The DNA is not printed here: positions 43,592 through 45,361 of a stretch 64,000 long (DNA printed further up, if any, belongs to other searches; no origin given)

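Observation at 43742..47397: HerA-like ATPase / NurA nuclease / DHH-DHHA1 phosphoesterase operon with no mre11-rad50 nearby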

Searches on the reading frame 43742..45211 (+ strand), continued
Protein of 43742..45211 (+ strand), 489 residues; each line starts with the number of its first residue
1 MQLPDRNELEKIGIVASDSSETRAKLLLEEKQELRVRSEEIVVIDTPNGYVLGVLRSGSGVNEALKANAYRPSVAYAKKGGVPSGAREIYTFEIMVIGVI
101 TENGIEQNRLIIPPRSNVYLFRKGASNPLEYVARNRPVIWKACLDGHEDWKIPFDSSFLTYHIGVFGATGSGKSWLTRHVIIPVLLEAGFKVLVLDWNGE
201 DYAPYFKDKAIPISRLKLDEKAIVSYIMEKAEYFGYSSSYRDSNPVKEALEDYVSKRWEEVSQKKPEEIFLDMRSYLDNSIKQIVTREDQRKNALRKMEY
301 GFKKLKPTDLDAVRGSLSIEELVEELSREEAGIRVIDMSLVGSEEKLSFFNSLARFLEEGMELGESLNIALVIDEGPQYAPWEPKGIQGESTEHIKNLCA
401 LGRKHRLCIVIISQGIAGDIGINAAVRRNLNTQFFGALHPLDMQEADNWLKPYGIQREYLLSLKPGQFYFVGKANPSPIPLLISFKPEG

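Call 52: search_protein_families(library=pfam, proteins=[L079:5578-7224:+, L079:7253-8584:+, L079:8584-9900:+, L079:12621-14045:+, L087:8563-9885:+, L060:6171-7292:+, L062:8271-10007:+, L088:6787-7788:+, L088:7791-9479:+, L061:8249-9952:+], max_evalue=0.001)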
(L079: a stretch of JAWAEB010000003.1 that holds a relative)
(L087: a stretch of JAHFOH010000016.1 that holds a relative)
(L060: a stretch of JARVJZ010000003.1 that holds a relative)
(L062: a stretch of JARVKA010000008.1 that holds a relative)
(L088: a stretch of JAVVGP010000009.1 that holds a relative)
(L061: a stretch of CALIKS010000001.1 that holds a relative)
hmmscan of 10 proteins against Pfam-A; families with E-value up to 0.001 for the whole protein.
L079:5578-7224:+ (549 aa): 4 families
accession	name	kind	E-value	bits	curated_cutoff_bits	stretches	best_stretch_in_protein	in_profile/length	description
PF06418.20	CTP_synth_N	-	5e-119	397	26.1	1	5-267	1-264/265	CTP synthase N-terminus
PF00117.34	GATase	-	1.1e-36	126.8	22.8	1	303-528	2-189/190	Glutamine amidotransferase class-I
PF07722.19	Peptidase_C26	-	1.3e-05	25.6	20.5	1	371-511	100-219/219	Peptidase C26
PF01656.29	CbiA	-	0.0002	21.7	25.4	1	15-109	8-54/125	CobQ/CobB/MinD/ParA nucleotide binding domain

L079:7253-8584:+ (444 aa): 10 families
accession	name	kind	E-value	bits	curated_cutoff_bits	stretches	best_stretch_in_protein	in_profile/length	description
PF00448.28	SRP54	-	4.5e-69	232.5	22.7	1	105-298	2-195/196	SRP54-type protein, GTPase domain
PF02978.25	SRP_SPB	-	2.4e-29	102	27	1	329-429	1-91/91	Signal peptide binding domain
PF02881.24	SRP54_N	-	1.5e-13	51.2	22.4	1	10-86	2-75/75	SRP54-type protein, helical bundle domain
PF13401.12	AAA_22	-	1.3e-05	26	27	1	104-198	5-96/130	AAA domain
PF01656.29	CbiA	-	1.9e-05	25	25.4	1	114-227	9-54/125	CobQ/CobB/MinD/ParA nucleotide binding domain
PF20720.3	nSTAND3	-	4.4e-05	23.7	27.2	0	106-138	19-51/155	Novel STAND NTPase 3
PF13191.12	AAA_16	-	5.9e-05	24.1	32.6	1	105-226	25-140/167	AAA ATPase domain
PF03205.20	MobB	-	0.00033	21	26.6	1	107-138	2-33/133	Molybdopterin guanine dinucleotide synthesis protein B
PF10609.15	ParA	-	0.00076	19.4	27.1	0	111-146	11-46/246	NUBPL iron-transfer P-loop NTPase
PF24883.2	NPHP3_N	-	0.00098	19.8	24.8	0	103-141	21-59/164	Nephrocystin 3, N-terminal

L079:8584-9900:+ (439 aa): 2 families
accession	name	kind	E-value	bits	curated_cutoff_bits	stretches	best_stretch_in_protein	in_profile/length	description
PF21238.2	Pus10_C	-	7.8e-59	199.5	27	1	194-435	1-231/232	Pus10, C-terminal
PF22023.1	Pus10_THUMP_arc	-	4.4e-22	78.5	28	1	104-180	2-78/78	Pus10 THUMP domain, archaeal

L079:12621-14045:+ (475 aa): 3 families
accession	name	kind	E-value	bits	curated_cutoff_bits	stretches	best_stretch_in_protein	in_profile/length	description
PF12706.13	Lactamase_B_2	-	1.7e-12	47.8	27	1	87-235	25-170/200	Beta-lactamase superfamily domain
PF07521.17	RMMBL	-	8.2e-08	32.6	21.6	1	412-463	6-61/63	Zn-dependent metallo-hydrolase RNA specificity domain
PF00753.33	Lactamase_B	-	0.00034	21.1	22.7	1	92-211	43-161/196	Metallo-beta-lactamase superfamily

L087:8563-9885:+ (441 aa): 4 families
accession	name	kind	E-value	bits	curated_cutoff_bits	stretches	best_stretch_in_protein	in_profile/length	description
PF00009.33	GTP_EFTU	-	1.1e-52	178.9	26.5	1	4-223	1-185/188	Elongation factor Tu GTP binding domain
PF22594.2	GTP-eEF1A_C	-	1.7e-35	121.9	27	1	327-426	2-101/101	GTP-eEF1A C-terminal domain-like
PF03143.23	GTP_EFTU_D3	-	2.7e-26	92.4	27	1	322-428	3-105/106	Elongation factor Tu C-terminal domain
PF03144.31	GTP_EFTU_D2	-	2e-19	70.2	30.3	1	248-314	1-72/73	Elongation factor Tu domain 2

L060:6171-7292:+ (374 aa): 4 families
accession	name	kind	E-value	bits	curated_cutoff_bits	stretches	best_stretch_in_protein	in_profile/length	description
PF00155.27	Aminotran_1_2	-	5.5e-54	184.2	19.7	1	59-368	18-359/361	Aminotransferase class I and II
PF01053.26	Cys_Met_Meta_PP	-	2.8e-07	29.9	27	1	55-209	25-176/381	Cys/Met metabolism PLP-dependent enzyme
PF00266.25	Aminotran_5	-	2.2e-05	24.1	21.5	1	84-208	45-177/371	Aminotransferase class-V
PF04864.19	Alliinase_C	-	0.00076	18.9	22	0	128-249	101-208/363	Allinase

L062:8271-10007:+ (579 aa): 4 families
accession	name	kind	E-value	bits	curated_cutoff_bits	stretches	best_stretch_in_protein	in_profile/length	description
PF02463.25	SMC_N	-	1.1e-15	58.1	40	1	155-571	116-204/220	RecF/RecN/SMC N terminal domain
PF13304.12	AAA_21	-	1.1e-06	29.5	27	1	393-563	122-297/304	AAA domain, putative AbiEii toxin, Type IV TA system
PF23991.1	DUF7310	-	0.00037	21.4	40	0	244-277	24-57/83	Coiled-coil region of unknown function (DUF7310)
PF13476.12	AAA_23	-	0.00045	21.4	27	0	6-244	1-155/201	AAA domain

L088:6787-7788:+ (334 aa): 5 families
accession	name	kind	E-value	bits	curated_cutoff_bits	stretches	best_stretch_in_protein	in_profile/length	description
PF02826.25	2-Hacid_dh_C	-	2.2e-61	206.8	25.1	1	120-299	2-178/178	D-isomer specific 2-hydroxyacid dehydrogenase, NAD binding domain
PF00389.36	2-Hacid_dh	-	7.9e-26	90.8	24.6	1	33-331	21-134/134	D-isomer specific 2-hydroxyacid dehydrogenase, catalytic domain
PF03446.21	NAD_binding_2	-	4.8e-10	40.1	21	1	160-264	3-111/161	NAD binding domain of 6-phosphogluconate dehydrogenase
PF01408.29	GFO_IDH_MocA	-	0.00035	21.7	24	1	158-225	2-75/120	Oxidoreductase family, NAD-binding Rossmann fold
PF01488.26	Shikimate_DH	-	0.00045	20.7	24.3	0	152-233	8-95/138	Shikimate / quinate 5-dehydrogenase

L088:7791-9479:+ (563 aa): 3 families
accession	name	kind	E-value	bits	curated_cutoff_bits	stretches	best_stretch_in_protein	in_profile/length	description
PF02775.26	TPP_enzyme_C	-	6.2e-40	136.9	21.9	1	398-542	3-150/151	Thiamine pyrophosphate enzyme, C-terminal TPP binding domain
PF02776.23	TPP_enzyme_N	-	3.1e-32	111.3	26.8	1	5-121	2-118/119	Thiamine pyrophosphate enzyme, N-terminal TPP binding domain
PF00205.28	TPP_enzyme_M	-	9.6e-17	61.4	30.4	1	196-301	1-105/137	Thiamine pyrophosphate enzyme, central domain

L061:8249-9952:+ (568 aa): 3 families
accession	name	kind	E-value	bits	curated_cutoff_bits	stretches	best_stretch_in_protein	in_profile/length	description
PF00587.30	tRNA-synt_2b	-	2.9e-46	158.2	29.3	1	248-454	6-179/179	tRNA synthetase class II core domain (G, H, P, S and T)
PF08915.16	tRNA-Thr_ED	-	4.8e-44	150.2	30.2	1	5-137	1-136/137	Archaea-specific editing domain of threonyl-tRNA synthetase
PF03129.25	HGTP_anticodon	-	8.4e-14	51.9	21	1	466-555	1-93/94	Anticodon binding domain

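Call 63: find_related_loci(query=A1, collection=viral_contigs, flank=8000)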
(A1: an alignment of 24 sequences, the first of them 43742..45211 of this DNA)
Query A1 (489 aa) in viral_contigs; peptide patterns used: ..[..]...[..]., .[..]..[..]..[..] (x = any residue, [..] = any of these).
44 stretches matched a pattern, but none encodes a relative of the query by tblastn (E <= 1e-3).

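Call 67: search_protein_families(library=padloc, proteins=[L062:8271-10007:+, L086:8282-9994:+, L060:8353-9996:+, L079:12621-14045:+, L065:7429-8622:+, L001:10966-12438:+], max_evalue=0.01)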
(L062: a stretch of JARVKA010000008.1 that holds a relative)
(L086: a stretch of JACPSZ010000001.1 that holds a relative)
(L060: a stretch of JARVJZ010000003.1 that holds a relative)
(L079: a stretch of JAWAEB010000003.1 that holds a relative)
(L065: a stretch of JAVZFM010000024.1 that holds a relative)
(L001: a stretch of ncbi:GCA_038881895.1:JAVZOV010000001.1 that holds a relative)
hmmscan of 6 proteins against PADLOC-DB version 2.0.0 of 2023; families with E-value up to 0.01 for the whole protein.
L062:8271-10007:+ (579 aa): 25 families
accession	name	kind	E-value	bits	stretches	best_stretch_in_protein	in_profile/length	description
PDLC03859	LmuB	-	2.9e-22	77.6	1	2-572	3-592/611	-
PDLC04135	mad3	-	4.5e-22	77.1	1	3-577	1-335/374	mads_3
PDLC03865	LmuB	-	1.3e-16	58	2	139-576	555-985/1007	-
PDLC04175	HEC-01A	-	7e-10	36.5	1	464-574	210-317/363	-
PDLC02980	AriA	-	2.5e-08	32.3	1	309-563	147-297/304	-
PDLC03878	NsnB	-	1.2e-07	29.8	1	4-224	2-196/345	-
PDLC03868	LmuB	-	2e-07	27.7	1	150-415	359-627/1035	-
PDLC03863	LmuB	-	5.2e-07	26.7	1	154-561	201-576/610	-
PDLC04177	HEC-01A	-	1e-06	26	1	433-576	213-347/393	-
PDLC04178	HEC-01A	-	2.5e-06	24.8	1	333-568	102-330/399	-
PDLC04174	HEC-01A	-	4.6e-06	24.1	1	469-569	106-212/264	-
PDLC00254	LmuB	-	6.2e-06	23.2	1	203-419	208-422/563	AAA ATPase domain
PDLC00582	JetC3|JetC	-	7.3e-06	22.1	1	235-419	925-1109/1472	DUF3584 domain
PDLC00249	LmuB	-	9.1e-06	22.6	1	199-406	201-412/565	AAA ATPase domain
PDLC00006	DruC1|DruC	-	1.4e-05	21.8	1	114-336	115-334/626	Unknown function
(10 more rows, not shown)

L086:8282-9994:+ (571 aa): 31 families (the best 25 are shown)
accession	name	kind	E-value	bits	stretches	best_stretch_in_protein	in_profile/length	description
PDLC03859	LmuB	-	3.3e-26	90.6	2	127-563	175-586/611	-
PDLC04135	mad3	-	6.4e-21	73.3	1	3-561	2-323/374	mads_3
PDLC02979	AriA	-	3.5e-14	51.4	1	1-560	1-367/373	-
PDLC03865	LmuB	-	2e-13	47.4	1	158-570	540-982/1007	-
PDLC04175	HEC-01A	-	2e-11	41.5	1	436-564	189-310/363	-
PDLC02980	AriA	-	5.6e-11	40.9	1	352-560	124-297/304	-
PDLC04174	HEC-01A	-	1.7e-08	32.1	1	447-562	87-208/264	-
PDLC04679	PDC-M49A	-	3.1e-08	30.8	1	502-569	408-476/541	-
PDLC04678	PDC-M49A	-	4.3e-08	29.9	1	506-569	552-616/681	-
PDLC00094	GajA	-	7.8e-08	29.2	1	1-49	1-49/569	AAA ATPase domain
PDLC04164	AriA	-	1.4e-07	29.3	1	401-561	82-231/253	-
PDLC03878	NsnB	-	7.5e-07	27.2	1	3-57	2-58/345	-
PDLC02756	PbeC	-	8.6e-07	26.3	1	153-519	212-577/643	PbeC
PDLC01597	Csn2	-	1.2e-06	26.1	1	430-570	88-224/338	CAS-II-A; acquisition_associated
PDLC00274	PtuA1|PtuA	-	2.2e-06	25.2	1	470-562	258-345/438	AAA ATPase domain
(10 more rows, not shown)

L060:8353-9996:+ (548 aa): 21 families
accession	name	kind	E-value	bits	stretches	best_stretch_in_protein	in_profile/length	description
PDLC03859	LmuB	-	1.5e-22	78.5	1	107-537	177-584/611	-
PDLC04135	mad3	-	4.8e-21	73.7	1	2-536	25-322/374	mads_3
PDLC04174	HEC-01A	-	3.1e-10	37.8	1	435-541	103-211/264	-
PDLC04175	HEC-01A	-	1.2e-09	35.7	1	433-545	203-315/363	-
PDLC04177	HEC-01A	-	2.9e-08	31.2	1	290-546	111-344/393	-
PDLC02980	AriA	-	2.3e-07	29.1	1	307-541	93-302/304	-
PDLC03865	LmuB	-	3.7e-07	26.7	1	117-454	561-878/1007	-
PDLC04678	PDC-M49A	-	1.1e-06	25.2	1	483-546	553-617/681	-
PDLC02668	DndD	-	1.3e-06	25.7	1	78-494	146-577/659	DndD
PDLC03864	LmuB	-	9.8e-06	22.4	1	123-274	244-377/657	-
PDLC04164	AriA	-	1e-05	23.3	1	425-539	124-233/253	-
PDLC03863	LmuB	-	1.5e-05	21.9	1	122-387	207-452/610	-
PDLC03868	LmuB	-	2e-05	21.1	1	115-417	210-489/1035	-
PDLC00582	JetC3|JetC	-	2e-05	20.6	1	125-446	779-1091/1472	DUF3584 domain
PDLC01597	Csn2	-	4.5e-05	20.9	1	415-547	94-225/338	CAS-II-A; acquisition_associated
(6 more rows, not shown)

L079:12621-14045:+ (475 aa): 0 families

L065:7429-8622:+ (398 aa): 0 families

L001:10966-12438:+ (491 aa): 0 families

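Call 68: search_protein_families(library=ncbifam, proteins=[L062:8271-10007:+, L086:8282-9994:+, L079:12621-14045:+, L065:7429-8622:+, L001:10966-12438:+, L044:12715-13665:+], max_evalue=0.001)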
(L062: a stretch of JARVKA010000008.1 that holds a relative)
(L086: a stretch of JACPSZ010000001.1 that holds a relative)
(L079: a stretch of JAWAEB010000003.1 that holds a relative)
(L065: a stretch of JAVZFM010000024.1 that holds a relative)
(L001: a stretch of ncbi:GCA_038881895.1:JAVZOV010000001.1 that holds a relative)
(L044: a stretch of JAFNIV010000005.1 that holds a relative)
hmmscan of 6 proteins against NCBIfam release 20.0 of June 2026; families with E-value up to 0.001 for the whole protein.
L062:8271-10007:+ (579 aa): 20 families
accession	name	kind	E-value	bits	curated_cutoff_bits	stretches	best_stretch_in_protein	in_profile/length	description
NF053563.1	Rkd4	equivalog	2.1e-27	95.6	860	3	300-534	502-732/747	arcadin-4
NF045487.1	ASRP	equivalog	8.9e-18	64.2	300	1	152-564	165-590/593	archaea-specific SMC-related protein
NF003034.1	PRK03918.1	equivalog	1.2e-14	53.3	700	1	155-466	312-635/878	DNA double-strand break repair ATPase Rad50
NF041034.1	Rad50_Sulf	equivalog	1.4e-14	53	1000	1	246-570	520-849/872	DNA double-strand break repair ATPase Rad50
NF002572.0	PRK02224.1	equivalog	6.8e-13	47.8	1087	2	3-94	2-92/888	DNA double-strand break repair ATPase Rad50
NF041035.1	Rad50_Halo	equivalog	8.1e-13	47.6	1000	2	170-552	471-838/883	DNA double-strand break repair ATPase Rad50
TIGR02168.1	SMC_prok_B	equivalog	1.3e-08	33.1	567.35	0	502-563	1090-1151/1181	chromosome segregation protein SMC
NF002244.0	PRK01156.1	equivalog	2.6e-08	32.4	847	0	472-550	777-850/895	DNA double-strand break repair ATPase Rad50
NF045780.1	TrlF_fam_ATP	equivalog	3.2e-08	32.8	350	1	142-563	487-882/944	TrlF family AAA-like ATPase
TIGR00611.2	recf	equivalog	1.9e-07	30.6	172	1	4-103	1-105/339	DNA replication/repair protein RecF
NF047515.1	SpiroCoCo_C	equivalog_domain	9.1e-06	25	125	1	162-285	109-229/313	SpiroCoCo family coiled-coil protein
NF041751.2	sbcc_Staph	equivalog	4e-05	21.8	920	1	158-415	384-651/1007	exonuclease subunit SbcC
TIGR01189.1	ccmA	equivalog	4.8e-05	23.1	131.6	0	500-565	124-185/198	heme ABC exporter ATP-binding protein CcmA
TIGR02857.1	CydD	equivalog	9.5e-05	21.5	435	0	501-572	456-523/529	thiol reductant ABC exporter subunit CydD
NF040873.1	AztA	equivalog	9.9e-05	22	220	1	517-562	129-175/191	zinc ABC transporter ATP-binding protein AztA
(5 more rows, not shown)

L086:8282-9994:+ (571 aa): 17 families
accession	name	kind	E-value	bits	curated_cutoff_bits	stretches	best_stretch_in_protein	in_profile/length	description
NF053563.1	Rkd4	equivalog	1.2e-32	112.9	860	3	347-545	548-746/747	arcadin-4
NF045487.1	ASRP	equivalog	3e-17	62.5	300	1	24-551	16-583/593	archaea-specific SMC-related protein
NF041034.1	Rad50_Sulf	equivalog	1e-14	53.4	1000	1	163-563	438-845/872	DNA double-strand break repair ATPase Rad50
NF003034.1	PRK03918.1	equivalog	4.2e-14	51.5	700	1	1-445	1-435/878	DNA double-strand break repair ATPase Rad50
TIGR00611.2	recf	equivalog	6e-12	45.4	172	1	3-92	1-96/339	DNA replication/repair protein RecF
NF002572.0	PRK02224.1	equivalog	1.2e-11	43.7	1087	2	1-94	1-96/888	DNA double-strand break repair ATPase Rad50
NF041035.1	Rad50_Halo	equivalog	6e-11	41.4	1000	1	1-91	1-93/883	DNA double-strand break repair ATPase Rad50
TIGR02168.1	SMC_prok_B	equivalog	6.9e-10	37.3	567.35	1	424-562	1012-1153/1181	chromosome segregation protein SMC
TIGR02169.1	SMC_prok_A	equivalog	2.6e-09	35.4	729.4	1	145-451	149-450/1165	chromosome segregation protein SMC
TIGR01189.1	ccmA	equivalog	1.3e-05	25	131.6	1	497-564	124-187/198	heme ABC exporter ATP-binding protein CcmA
NF040873.1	AztA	equivalog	9.4e-05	22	220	0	520-559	135-174/191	zinc ABC transporter ATP-binding protein AztA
TIGR03740.1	galliderm_ABC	subfamily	0.00011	22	309.75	1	513-558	133-178/223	lantibiotic protection ABC transporter ATP-binding subunit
NF045780.1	TrlF_fam_ATP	equivalog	0.00014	20.8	350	0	314-456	446-598/944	TrlF family AAA-like ATPase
TIGR01166.1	cbiO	subfamily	0.00016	21.2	211.8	1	500-561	127-185/190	cobalt ABC transporter, ATP-binding protein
NF010061.0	PRK13538.1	equivalog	0.00033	20.2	195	0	496-565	129-194/211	cytochrome c biogenesis heme-transporting ATPase CcmA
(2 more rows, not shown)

L079:12621-14045:+ (475 aa): 5 families
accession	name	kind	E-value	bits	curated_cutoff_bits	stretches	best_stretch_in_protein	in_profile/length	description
TIGR00649.1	MG423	subfamily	1e-22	80.3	400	1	7-288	2-250/546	RNase J family beta-CASP ribonuclease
NF047419.1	RNase_J1_RnjA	exception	1.2e-18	67.1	820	1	82-287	49-247/549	ribonuclease J1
TIGR03675.1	arCOG00543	equivalog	1.4e-08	33.5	580.2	0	92-127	228-266/631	beta-CASP ribonuclease aCPSF1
NF012229.1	bla_class_B_core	domain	0.00013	22.2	100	1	91-144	50-108/139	metallo-beta-lactamase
NF041851.1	cyc_nuc_deg_phdiest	equivalog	0.00038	19.9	400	0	155-202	119-166/253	cyclic nucleotide-degrading phosphodiesterase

L065:7429-8622:+ (398 aa): 4 families
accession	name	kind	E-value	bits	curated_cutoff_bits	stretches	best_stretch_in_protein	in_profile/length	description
NF053576.1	RecJ_archaeal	equivalog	3.1e-60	204.3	360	2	18-209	5-196/452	RecJ family nuclease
NF040701.1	RecJ_Meth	equivalog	9.6e-37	126.8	550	2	25-191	7-176/449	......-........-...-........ exonuclease RecJ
NF053575.1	GAN_nuclease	exception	2.2e-32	112.3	850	2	22-260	21-258/467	GINS-associated RecJ family nuclease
TIGR00644.1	recJ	equivalog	2e-10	39.6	396.9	1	10-150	36-186/546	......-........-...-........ exonuclease RecJ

L001:10966-12438:+ (491 aa): 1 family
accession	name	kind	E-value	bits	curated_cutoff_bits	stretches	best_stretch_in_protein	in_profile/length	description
NF037982.1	Nramp_1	equivalog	8.8e-45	153.6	50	1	35-451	1-402/404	Nramp family divalent metal transporter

L044:12715-13665:+ (317 aa): 0 families
